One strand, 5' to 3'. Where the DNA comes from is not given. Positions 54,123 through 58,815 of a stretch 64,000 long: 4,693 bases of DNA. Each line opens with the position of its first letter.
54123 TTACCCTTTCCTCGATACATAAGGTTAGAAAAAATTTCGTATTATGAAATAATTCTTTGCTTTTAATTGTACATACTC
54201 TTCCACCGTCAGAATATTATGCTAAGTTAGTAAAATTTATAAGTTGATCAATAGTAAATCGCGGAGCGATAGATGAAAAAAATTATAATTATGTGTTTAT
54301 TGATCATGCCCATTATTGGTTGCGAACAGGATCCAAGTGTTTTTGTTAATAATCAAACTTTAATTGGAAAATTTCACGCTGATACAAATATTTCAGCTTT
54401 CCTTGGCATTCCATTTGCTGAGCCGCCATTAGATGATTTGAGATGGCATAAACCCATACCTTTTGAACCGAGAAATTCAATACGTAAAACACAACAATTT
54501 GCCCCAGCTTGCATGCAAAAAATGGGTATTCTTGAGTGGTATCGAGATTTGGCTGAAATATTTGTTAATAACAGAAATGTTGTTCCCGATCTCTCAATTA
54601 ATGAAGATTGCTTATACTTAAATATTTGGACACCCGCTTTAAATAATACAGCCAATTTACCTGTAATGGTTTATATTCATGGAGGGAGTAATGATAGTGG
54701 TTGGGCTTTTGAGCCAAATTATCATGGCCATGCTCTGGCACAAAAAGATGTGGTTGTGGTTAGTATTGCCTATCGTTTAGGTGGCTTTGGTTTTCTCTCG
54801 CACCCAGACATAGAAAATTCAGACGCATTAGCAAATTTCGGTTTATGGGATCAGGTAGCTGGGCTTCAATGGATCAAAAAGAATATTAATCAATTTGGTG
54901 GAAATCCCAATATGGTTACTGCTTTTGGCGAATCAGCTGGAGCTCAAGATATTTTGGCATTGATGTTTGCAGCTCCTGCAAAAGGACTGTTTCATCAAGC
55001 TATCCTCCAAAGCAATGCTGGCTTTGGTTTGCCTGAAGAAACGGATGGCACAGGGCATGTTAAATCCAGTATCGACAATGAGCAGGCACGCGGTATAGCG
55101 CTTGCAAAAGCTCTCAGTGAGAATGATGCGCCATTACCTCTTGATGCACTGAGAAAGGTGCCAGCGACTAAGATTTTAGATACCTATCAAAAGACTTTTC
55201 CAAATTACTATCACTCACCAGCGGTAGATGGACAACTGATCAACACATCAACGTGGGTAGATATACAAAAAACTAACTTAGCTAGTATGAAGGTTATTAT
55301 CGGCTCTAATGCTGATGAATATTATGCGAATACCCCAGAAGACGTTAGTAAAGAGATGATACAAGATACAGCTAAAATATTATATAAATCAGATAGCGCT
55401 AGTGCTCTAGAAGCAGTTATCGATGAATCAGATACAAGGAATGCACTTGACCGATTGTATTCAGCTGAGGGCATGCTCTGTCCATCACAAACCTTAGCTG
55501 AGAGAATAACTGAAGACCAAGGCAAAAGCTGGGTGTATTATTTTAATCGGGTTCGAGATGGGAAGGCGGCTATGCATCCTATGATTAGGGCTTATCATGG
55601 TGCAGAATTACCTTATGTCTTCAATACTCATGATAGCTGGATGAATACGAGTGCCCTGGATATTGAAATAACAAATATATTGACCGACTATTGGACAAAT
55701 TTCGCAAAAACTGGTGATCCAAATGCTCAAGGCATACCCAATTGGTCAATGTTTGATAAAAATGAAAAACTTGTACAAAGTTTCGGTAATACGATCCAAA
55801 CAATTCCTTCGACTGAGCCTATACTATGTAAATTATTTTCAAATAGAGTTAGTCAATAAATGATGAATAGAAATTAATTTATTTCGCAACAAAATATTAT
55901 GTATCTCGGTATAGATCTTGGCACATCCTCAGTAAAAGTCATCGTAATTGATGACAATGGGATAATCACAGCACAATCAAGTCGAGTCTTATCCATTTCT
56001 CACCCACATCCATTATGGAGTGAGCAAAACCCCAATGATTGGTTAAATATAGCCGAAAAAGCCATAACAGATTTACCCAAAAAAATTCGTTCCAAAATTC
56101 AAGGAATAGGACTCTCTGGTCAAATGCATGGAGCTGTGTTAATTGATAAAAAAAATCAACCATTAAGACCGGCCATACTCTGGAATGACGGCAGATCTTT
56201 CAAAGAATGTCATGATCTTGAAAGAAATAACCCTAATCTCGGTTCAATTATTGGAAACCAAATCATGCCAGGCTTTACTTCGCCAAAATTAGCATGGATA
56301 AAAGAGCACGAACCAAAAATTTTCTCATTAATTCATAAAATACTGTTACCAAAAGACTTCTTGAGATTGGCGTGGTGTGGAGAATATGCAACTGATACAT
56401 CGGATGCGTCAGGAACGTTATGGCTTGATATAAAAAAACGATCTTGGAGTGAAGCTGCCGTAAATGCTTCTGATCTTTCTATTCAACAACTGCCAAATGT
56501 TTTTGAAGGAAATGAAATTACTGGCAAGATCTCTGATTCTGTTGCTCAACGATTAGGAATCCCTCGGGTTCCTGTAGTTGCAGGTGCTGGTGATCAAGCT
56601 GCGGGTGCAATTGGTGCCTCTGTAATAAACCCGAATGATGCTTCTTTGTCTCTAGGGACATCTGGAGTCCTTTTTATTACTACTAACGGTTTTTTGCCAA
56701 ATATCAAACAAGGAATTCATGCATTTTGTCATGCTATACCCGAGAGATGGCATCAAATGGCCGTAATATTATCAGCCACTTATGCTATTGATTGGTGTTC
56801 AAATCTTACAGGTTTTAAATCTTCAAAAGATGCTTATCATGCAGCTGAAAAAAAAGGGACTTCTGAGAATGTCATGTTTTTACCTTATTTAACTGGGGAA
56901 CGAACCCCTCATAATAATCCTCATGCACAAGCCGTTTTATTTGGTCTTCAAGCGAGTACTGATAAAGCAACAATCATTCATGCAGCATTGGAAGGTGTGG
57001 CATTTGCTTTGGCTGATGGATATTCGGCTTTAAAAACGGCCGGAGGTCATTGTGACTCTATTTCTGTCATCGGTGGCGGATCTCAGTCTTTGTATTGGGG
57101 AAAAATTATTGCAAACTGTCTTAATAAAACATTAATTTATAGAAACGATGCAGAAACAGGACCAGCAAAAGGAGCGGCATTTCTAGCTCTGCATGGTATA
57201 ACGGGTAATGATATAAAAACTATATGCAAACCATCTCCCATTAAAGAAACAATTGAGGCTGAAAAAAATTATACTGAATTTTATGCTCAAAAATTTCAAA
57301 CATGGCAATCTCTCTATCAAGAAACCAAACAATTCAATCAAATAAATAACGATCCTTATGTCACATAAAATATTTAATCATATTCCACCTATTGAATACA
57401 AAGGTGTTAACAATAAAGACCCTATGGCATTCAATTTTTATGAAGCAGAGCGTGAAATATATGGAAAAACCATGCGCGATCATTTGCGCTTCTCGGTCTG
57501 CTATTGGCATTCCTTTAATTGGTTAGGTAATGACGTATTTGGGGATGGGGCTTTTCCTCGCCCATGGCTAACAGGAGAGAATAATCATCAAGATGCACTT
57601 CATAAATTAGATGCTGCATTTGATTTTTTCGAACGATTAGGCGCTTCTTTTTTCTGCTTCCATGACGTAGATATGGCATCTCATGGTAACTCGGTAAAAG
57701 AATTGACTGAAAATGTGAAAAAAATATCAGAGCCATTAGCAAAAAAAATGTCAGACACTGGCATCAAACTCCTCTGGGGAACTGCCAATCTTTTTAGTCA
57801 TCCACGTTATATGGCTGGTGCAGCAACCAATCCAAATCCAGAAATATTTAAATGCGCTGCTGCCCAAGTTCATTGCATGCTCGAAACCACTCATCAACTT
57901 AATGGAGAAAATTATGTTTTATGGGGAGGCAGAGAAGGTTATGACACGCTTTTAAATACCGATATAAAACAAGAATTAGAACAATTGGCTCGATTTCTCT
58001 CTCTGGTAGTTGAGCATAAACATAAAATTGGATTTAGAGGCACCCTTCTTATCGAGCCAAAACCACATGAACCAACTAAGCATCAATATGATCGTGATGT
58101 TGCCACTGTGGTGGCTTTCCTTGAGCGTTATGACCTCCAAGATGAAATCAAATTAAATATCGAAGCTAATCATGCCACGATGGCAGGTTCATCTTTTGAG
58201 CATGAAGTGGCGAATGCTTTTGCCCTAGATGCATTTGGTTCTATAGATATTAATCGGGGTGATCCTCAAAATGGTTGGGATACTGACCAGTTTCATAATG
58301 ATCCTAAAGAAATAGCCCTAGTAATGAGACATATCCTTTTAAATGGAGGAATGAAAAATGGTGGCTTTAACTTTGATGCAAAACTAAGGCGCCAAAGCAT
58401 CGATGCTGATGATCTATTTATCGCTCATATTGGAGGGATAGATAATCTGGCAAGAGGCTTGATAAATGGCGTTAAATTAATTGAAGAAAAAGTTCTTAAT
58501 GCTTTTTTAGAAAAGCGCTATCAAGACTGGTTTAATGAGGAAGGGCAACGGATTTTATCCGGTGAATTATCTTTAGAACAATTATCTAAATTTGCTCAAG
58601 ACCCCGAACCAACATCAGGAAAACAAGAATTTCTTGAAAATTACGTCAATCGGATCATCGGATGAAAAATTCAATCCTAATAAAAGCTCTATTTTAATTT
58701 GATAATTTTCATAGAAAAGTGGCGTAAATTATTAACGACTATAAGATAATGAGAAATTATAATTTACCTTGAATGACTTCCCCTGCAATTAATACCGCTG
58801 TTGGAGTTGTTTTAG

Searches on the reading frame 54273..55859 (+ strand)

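Call 53: search_protein_families(library=pfam, proteins=[window:54273-55859:+], max_evalue=0.00001)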
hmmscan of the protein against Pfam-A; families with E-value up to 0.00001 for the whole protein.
window:54273-55859:+ (528 aa): 2 families
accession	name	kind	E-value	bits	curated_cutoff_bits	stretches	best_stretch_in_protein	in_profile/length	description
PF00135.34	COesterase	-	1.1e-98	331.8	27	1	20-508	2-500/515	Carboxylesterase family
PF20434.5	BD-FAE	-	2.5e-08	34.1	26.8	1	116-237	1-111/215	BD-FAE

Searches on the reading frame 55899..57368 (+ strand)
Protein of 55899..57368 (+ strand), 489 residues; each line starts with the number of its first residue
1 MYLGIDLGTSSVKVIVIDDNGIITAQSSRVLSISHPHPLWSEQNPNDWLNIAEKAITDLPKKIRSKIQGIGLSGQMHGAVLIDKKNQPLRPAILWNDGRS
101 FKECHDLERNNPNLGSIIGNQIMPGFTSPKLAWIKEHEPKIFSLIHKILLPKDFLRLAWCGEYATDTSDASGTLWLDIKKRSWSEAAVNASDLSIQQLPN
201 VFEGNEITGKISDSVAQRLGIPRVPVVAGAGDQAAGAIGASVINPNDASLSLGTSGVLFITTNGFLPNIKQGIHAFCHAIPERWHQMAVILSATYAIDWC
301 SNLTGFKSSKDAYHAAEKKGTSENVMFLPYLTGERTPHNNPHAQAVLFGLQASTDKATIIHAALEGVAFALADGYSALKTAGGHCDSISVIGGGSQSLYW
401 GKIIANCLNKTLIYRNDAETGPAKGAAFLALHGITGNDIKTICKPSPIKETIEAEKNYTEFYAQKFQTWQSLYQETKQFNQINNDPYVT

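Call 53: search_protein_families(library=pfam, proteins=[window:55899-57368:+], max_evalue=0.00001)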
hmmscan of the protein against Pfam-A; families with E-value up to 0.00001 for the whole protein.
window:55899-57368:+ (489 aa): 2 families
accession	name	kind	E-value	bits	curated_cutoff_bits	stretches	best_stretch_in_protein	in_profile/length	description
PF00370.27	FGGY_N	-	7.6e-72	242.3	28.8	1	1-239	1-245/245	FGGY family of carbohydrate kinases, N-terminal domain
PF02782.22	FGGY_C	-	8.3e-27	94.7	27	1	249-432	2-196/198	FGGY family of carbohydrate kinases, C-terminal domain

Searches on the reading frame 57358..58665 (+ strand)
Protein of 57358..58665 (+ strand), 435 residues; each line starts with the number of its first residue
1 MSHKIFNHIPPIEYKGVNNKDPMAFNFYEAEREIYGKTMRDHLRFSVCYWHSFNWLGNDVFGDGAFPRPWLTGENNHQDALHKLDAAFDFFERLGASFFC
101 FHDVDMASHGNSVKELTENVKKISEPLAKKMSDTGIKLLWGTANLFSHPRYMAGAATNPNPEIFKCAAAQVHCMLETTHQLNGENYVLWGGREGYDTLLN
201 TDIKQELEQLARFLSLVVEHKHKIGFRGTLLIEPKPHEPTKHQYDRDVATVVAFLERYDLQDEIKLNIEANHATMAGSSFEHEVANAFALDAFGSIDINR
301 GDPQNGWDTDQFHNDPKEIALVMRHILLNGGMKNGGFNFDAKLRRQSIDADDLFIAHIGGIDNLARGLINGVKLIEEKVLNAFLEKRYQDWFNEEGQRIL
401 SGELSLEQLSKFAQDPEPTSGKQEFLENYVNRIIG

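Call 53: search_protein_families(library=pfam, proteins=[window:57358-58665:+], max_evalue=0.00001)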
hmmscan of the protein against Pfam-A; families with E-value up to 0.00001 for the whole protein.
window:57358-58665:+ (435 aa): 1 family
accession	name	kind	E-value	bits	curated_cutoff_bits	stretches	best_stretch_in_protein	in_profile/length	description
PF01261.30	AP_endonuc_2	-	1.1e-09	38.8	31.1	1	126-306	32-193/249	Xylose isomerase-like TIM barrel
